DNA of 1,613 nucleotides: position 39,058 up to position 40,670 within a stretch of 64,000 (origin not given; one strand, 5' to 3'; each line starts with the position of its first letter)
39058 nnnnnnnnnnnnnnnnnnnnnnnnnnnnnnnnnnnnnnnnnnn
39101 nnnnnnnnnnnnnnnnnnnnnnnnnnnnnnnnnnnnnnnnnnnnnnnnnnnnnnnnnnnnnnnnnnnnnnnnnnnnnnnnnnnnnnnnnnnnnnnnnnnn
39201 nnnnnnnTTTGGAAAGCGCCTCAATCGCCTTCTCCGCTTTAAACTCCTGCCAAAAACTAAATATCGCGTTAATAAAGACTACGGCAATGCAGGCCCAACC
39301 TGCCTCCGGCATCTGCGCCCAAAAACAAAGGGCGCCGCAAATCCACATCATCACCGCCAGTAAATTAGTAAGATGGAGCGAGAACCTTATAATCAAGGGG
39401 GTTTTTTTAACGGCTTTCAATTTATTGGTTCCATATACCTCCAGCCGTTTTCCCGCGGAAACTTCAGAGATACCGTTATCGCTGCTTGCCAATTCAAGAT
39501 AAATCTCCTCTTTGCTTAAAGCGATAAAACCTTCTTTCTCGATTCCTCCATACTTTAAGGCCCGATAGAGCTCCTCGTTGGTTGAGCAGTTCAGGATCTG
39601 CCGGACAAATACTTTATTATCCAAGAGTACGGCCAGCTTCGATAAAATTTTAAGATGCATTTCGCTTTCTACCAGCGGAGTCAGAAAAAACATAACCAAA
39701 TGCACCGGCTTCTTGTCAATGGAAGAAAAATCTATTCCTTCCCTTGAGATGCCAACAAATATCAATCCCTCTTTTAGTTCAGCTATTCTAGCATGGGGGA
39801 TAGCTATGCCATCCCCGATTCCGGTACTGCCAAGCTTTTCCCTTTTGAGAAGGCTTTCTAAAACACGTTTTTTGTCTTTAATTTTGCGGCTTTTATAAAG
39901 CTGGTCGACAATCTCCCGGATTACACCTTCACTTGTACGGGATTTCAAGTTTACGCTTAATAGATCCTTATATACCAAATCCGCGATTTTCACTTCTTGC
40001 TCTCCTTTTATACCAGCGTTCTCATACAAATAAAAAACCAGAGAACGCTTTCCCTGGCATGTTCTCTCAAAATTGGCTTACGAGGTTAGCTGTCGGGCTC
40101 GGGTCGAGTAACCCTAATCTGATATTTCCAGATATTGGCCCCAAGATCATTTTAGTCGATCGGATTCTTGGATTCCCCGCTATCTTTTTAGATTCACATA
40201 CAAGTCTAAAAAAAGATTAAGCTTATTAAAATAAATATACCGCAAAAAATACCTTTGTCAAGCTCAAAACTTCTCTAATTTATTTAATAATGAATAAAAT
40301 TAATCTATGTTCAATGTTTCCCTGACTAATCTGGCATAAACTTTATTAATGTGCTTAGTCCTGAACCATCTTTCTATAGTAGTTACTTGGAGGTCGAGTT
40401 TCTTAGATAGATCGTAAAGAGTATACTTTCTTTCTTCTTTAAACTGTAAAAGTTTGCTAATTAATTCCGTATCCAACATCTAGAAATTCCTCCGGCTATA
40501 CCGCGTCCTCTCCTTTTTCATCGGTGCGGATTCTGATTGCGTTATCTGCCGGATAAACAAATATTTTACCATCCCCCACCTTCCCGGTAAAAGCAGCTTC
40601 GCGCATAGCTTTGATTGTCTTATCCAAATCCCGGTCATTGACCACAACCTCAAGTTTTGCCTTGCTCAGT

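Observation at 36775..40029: PTS EIIA(Ntr)-like domain fused to a P-type cation ATPase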

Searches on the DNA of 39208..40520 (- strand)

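Call 35: search_rna_families(source=window, start=39900, end=40520, threshold=evalue, max_evalue=10, show_alignments=3)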
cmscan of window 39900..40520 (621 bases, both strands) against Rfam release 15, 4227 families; matches with E-value up to 10: 5.
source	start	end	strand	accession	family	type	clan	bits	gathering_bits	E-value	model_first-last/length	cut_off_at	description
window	40059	40233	-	RF00379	c-di-AMP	Cis-reg; riboswitch;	-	72.2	38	8e-17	1-134/134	no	c-di-AMP riboswitch aptamer (ydaO/yuaA leader)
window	40005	40076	-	RF02733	ToxT_thermometer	Cis-reg; thermoregulator;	-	18.8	81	2.8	1-71/71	no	ToxT 5' UTR thermometer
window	40082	40274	-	RF01950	KCNQ1OT1_5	Gene; lncRNA;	-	18.2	120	4.2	1-226/226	no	KCNQ1 overlapping transcript 1 conserved region 5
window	40289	40430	-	RF02053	STnc430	Gene; sRNA;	-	17.5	47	4.2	1-162/162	no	Enterobacterial sRNA STnc430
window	40489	40510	-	RF01145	sR14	Gene; snRNA; snoRNA; CD-box;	-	14.8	38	0.19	32-54/54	no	Small nucleolar RNA sR14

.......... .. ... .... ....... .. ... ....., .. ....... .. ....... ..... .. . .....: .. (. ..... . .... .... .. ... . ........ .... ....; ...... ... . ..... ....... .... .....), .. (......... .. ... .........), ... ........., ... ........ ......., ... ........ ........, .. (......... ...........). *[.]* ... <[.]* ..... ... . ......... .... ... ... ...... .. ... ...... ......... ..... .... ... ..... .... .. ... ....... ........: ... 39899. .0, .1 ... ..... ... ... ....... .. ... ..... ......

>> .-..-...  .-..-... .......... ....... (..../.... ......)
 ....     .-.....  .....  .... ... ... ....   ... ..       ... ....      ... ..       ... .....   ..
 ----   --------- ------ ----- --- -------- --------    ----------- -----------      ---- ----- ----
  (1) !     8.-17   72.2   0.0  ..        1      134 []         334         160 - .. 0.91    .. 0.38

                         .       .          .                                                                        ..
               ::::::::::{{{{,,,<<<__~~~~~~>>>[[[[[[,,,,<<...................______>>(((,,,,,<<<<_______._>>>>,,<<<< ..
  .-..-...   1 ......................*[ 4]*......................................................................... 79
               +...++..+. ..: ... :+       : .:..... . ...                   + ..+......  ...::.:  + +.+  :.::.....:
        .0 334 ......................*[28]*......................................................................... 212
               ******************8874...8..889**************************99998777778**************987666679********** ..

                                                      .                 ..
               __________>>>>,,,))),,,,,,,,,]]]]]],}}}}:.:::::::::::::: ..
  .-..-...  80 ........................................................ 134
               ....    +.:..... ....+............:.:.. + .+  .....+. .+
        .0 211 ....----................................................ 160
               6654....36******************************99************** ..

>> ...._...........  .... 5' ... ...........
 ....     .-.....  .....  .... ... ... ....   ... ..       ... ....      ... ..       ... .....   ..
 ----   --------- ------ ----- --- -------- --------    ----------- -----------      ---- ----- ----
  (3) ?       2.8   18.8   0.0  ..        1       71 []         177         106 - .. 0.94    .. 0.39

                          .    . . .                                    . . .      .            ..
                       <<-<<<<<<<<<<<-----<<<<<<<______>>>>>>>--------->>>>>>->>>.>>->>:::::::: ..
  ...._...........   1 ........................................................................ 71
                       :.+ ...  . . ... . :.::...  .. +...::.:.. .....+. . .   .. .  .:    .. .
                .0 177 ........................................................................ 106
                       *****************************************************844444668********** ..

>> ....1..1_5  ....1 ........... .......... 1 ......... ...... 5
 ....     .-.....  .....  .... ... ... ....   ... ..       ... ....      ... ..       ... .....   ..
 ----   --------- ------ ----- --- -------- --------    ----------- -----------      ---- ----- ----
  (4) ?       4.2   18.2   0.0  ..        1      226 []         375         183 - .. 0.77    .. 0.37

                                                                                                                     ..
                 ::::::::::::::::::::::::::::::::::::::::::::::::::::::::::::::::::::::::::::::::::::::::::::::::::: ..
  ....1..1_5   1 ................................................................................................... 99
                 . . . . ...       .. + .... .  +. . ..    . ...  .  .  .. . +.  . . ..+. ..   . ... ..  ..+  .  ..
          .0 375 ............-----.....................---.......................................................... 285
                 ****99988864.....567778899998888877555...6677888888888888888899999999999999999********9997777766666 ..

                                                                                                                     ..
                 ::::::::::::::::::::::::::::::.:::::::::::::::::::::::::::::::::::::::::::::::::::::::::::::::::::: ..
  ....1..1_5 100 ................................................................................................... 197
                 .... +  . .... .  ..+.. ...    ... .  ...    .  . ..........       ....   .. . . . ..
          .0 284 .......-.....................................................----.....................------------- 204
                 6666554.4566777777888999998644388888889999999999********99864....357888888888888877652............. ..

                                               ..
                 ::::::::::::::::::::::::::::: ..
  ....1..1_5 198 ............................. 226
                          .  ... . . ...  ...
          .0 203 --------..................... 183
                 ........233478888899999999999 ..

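Call 48: search_rna_families(sources=[L018, L031, L040, L056, L061, L065, L021, L048], threshold=gathering)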
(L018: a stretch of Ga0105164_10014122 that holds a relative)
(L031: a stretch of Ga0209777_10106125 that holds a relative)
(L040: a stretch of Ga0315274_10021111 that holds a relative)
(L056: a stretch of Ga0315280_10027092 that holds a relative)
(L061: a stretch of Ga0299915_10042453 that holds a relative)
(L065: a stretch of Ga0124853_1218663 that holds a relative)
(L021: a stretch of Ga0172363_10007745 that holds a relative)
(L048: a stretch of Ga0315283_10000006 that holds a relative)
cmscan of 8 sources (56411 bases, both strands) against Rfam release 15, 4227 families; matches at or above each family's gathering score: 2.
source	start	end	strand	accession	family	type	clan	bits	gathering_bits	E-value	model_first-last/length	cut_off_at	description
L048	8431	8571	+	RF00379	c-di-AMP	Cis-reg; riboswitch;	-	87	38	5.6e-19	1-134/134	no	c-di-AMP riboswitch aptamer (ydaO/yuaA leader)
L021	552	688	+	RF00379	c-di-AMP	Cis-reg; riboswitch;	-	85.5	38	1.5e-18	1-134/134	no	c-di-AMP riboswitch aptamer (ydaO/yuaA leader)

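Call 85: search_rna_families(sources=[L010, L011, L012, L013, L014, L015, L019, L022, L024, L025, L026, L029, L030, L032, L034, L036, L038, L041, L042, L046], threshold=gathering)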
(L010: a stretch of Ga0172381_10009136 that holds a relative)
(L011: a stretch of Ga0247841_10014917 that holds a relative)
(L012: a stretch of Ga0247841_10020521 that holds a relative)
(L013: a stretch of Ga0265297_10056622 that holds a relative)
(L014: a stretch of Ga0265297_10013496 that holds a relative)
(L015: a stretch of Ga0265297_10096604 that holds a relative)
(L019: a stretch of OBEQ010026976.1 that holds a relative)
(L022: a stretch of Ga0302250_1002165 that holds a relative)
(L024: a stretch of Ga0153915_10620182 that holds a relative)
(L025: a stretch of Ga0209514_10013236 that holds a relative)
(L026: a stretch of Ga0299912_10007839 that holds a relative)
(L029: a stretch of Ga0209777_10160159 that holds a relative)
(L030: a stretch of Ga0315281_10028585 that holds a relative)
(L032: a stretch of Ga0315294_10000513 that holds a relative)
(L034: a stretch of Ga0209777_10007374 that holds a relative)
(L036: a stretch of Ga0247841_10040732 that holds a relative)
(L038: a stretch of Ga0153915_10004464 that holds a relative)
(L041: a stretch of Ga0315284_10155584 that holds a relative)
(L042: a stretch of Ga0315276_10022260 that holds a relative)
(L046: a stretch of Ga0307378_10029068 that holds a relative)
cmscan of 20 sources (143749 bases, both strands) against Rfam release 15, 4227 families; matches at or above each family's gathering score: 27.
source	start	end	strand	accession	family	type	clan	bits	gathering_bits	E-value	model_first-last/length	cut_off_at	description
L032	5957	6316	-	RF00023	tmRNA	Gene;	CL00001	156.7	47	1.8e-61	1-374/374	no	transfer-messenger RNA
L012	3554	3702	+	RF00379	c-di-AMP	Cis-reg; riboswitch;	-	92.1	38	5.5e-20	1-134/134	no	c-di-AMP riboswitch aptamer (ydaO/yuaA leader)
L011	7219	7368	+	RF00379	c-di-AMP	Cis-reg; riboswitch;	-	90.3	38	1.7e-19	1-134/134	no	c-di-AMP riboswitch aptamer (ydaO/yuaA leader)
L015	1339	1497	+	RF00379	c-di-AMP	Cis-reg; riboswitch;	-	87.9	38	7.7e-19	1-134/134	no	c-di-AMP riboswitch aptamer (ydaO/yuaA leader)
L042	2251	2385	+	RF00379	c-di-AMP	Cis-reg; riboswitch;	-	87.6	38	9.4e-19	1-134/134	no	c-di-AMP riboswitch aptamer (ydaO/yuaA leader)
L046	2323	2457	+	RF00379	c-di-AMP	Cis-reg; riboswitch;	-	87.1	38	1.3e-18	1-134/134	no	c-di-AMP riboswitch aptamer (ydaO/yuaA leader)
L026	5706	5845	+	RF00379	c-di-AMP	Cis-reg; riboswitch;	-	87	38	1.4e-18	1-134/134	no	c-di-AMP riboswitch aptamer (ydaO/yuaA leader)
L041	1810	1944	+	RF00379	c-di-AMP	Cis-reg; riboswitch;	-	85.4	38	4e-18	1-134/134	no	c-di-AMP riboswitch aptamer (ydaO/yuaA leader)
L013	1390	1544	+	RF00379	c-di-AMP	Cis-reg; riboswitch;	-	84.6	38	6.6e-18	1-134/134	no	c-di-AMP riboswitch aptamer (ydaO/yuaA leader)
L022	7156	7326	+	RF00379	c-di-AMP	Cis-reg; riboswitch;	-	84.2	38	8.8e-18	1-134/134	no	c-di-AMP riboswitch aptamer (ydaO/yuaA leader)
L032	2226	2360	+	RF00379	c-di-AMP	Cis-reg; riboswitch;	-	83.9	38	1e-17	1-134/134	no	c-di-AMP riboswitch aptamer (ydaO/yuaA leader)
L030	2780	2946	+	RF00379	c-di-AMP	Cis-reg; riboswitch;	-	77.6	38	6e-16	1-134/134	no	c-di-AMP riboswitch aptamer (ydaO/yuaA leader)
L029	751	881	+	RF00379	c-di-AMP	Cis-reg; riboswitch;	-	73.6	38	7.4e-15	1-134/134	no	c-di-AMP riboswitch aptamer (ydaO/yuaA leader)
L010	4217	4390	+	RF00379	c-di-AMP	Cis-reg; riboswitch;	-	72.9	38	1.2e-14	1-134/134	no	c-di-AMP riboswitch aptamer (ydaO/yuaA leader)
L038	4750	4927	+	RF00379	c-di-AMP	Cis-reg; riboswitch;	-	72.5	38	1.6e-14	1-134/134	no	c-di-AMP riboswitch aptamer (ydaO/yuaA leader)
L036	1663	1818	+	RF00379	c-di-AMP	Cis-reg; riboswitch;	-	72.3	38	1.8e-14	1-134/134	no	c-di-AMP riboswitch aptamer (ydaO/yuaA leader)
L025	6616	6780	+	RF00379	c-di-AMP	Cis-reg; riboswitch;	-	70.1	38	7.2e-14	1-134/134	no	c-di-AMP riboswitch aptamer (ydaO/yuaA leader)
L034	1880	2101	+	RF00379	c-di-AMP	Cis-reg; riboswitch;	-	70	38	7.8e-14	1-134/134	no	c-di-AMP riboswitch aptamer (ydaO/yuaA leader)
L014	5880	6030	+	RF00379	c-di-AMP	Cis-reg; riboswitch;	-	67.2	38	4.8e-13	1-134/134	no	c-di-AMP riboswitch aptamer (ydaO/yuaA leader)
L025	5677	5752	+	RF00005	tRNA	Gene; tRNA;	CL00001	66.3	29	7.1e-12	1-71/71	no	tRNA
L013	1158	1229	+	RF00005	tRNA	Gene; tRNA;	CL00001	65.5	29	1.2e-11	1-71/71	no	tRNA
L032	8465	8539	-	RF00005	tRNA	Gene; tRNA;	CL00001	62.6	29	7.6e-11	1-71/71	no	tRNA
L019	1296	1433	+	RF00379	c-di-AMP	Cis-reg; riboswitch;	-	62.1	38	1.3e-11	1-134/134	no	c-di-AMP riboswitch aptamer (ydaO/yuaA leader)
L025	5816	5891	+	RF00005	tRNA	Gene; tRNA;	CL00001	60.1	29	3.7e-10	1-71/71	no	tRNA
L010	9501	9573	+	RF00005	tRNA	Gene; tRNA;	CL00001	58.2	29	1.3e-09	1-71/71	no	tRNA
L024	1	91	+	RF00379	c-di-AMP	Cis-reg; riboswitch;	-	57.8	38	1.9e-10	41-134/134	5'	c-di-AMP riboswitch aptamer (ydaO/yuaA leader)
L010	7785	7868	-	RF00005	tRNA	Gene; tRNA;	CL00001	51.9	29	6.5e-08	1-71/71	no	tRNA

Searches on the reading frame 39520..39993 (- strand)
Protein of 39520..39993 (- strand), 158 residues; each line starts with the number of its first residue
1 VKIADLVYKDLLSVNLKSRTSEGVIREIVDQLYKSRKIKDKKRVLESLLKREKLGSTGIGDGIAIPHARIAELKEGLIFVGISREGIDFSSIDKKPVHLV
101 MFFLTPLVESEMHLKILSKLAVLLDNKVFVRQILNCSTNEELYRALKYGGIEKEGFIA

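Call 7: search_solved_structures(query=window:39520-39993:-, max_evalue=0.001, show_alignments=3)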
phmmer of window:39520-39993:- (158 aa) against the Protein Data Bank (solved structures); distinct sequences matched with E-value up to 0.001: 18.
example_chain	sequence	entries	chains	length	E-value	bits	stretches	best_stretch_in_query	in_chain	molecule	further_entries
3urr_A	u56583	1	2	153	4e-18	69.3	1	23-146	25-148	PTS IIA-like nitrogen-regulatory protein PtsN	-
4gqx_A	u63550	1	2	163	4.4e-18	69.1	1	20-146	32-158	PTS IIA-like nitrogen-regulatory protein PtsN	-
1a6j_A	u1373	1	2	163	5.4e-18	68.9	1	26-146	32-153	NITROGEN REGULATORY IIA PROTEIN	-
2a0j_A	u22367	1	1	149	1.1e-16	64.6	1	42-143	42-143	PTS system, nitrogen regulatory IIA protein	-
1a3a_A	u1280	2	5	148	2.4e-07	34.3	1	14-143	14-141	MANNITOL-SPECIFIC EII | PTS SYSTEM, MANNITOL-SPECIFIC IIABC COMPONENT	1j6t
3oxp_A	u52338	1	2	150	6.2e-07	33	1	45-143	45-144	Phosphotransferase enzyme II, A component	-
2few_A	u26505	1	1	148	2.7e-06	30.9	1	14-143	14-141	PTS system mannitol-specific EIICBA component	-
9pv5_C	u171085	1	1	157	3.5e-06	30.6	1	20-146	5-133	10E8-GT10.2 immunogen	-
9bdh_C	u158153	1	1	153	5e-06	30.1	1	20-146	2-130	GT10.2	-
8sx3_C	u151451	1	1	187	6e-06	29.8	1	20-146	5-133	10E8-GT10.2 immunogen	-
1xiz_A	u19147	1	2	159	7.2e-06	29.5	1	48-149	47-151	putative phosphotransferase system mannitol/fructose-specific IIA domain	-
8u03_C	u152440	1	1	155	7.3e-06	29.5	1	20-146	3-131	10E8-GT10.1 epitope scaffold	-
9pv4_C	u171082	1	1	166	5.8e-05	26.6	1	20-146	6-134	10E8-GT12 immunogen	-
8tzn_C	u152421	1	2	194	6.7e-05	26.4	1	19-146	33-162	10E8-GT10.2 MPER scaffold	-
9bdi_A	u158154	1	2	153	6.8e-05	26.4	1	20-146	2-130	GT10.2 glycan KO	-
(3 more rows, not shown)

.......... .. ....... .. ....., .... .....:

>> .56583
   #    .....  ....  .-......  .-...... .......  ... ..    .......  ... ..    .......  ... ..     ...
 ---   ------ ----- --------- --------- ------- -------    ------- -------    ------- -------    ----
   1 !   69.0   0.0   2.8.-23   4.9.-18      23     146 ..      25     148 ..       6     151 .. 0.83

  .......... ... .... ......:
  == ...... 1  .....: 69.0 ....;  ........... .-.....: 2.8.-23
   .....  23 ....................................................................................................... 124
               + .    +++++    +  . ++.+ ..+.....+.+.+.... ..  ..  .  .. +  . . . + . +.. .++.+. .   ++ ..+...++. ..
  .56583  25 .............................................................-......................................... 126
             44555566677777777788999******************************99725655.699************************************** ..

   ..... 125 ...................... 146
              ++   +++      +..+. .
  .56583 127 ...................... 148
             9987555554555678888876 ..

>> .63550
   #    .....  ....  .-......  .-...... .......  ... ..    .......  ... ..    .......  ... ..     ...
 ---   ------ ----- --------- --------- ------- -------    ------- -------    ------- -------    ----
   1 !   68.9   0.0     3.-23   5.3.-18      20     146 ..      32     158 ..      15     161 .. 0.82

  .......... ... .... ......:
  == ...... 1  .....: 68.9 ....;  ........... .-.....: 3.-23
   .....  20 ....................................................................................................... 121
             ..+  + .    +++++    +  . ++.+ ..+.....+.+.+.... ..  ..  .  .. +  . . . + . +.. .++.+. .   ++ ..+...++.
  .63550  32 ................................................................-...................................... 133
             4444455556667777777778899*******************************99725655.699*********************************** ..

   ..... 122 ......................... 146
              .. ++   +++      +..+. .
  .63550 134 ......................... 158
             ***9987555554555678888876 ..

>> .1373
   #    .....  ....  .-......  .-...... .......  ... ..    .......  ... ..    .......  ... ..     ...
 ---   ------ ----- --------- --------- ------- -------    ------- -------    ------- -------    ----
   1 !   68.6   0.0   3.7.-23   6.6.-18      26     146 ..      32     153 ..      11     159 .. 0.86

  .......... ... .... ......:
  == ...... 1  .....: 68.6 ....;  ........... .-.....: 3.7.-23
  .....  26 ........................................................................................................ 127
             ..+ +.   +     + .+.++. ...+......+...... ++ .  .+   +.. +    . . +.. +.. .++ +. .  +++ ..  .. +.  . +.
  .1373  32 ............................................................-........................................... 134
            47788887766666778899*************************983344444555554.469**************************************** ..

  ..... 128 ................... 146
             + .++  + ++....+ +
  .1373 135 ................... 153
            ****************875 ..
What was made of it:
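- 39553..39969 (-): PTS EIIA type-2 (PtsN-like) domain, residues 9-147. Call 7 (best solved relatives are PtsN structures 3urr, 4gqx and 1a6j).
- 39793..39795 (-): Codon of His67, the predicted phospho-acceptor (aligned with E. coli PtsN His73). Call 7 alignment.
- On PTS EIIA type 2 (Fru/Mtl/Ntr) domain, PF00359: The call 7 alignment places His67 opposite PtsN His73, Arg51 opposite the Arg of TREK, and His113 opposite the His of KTHLH.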
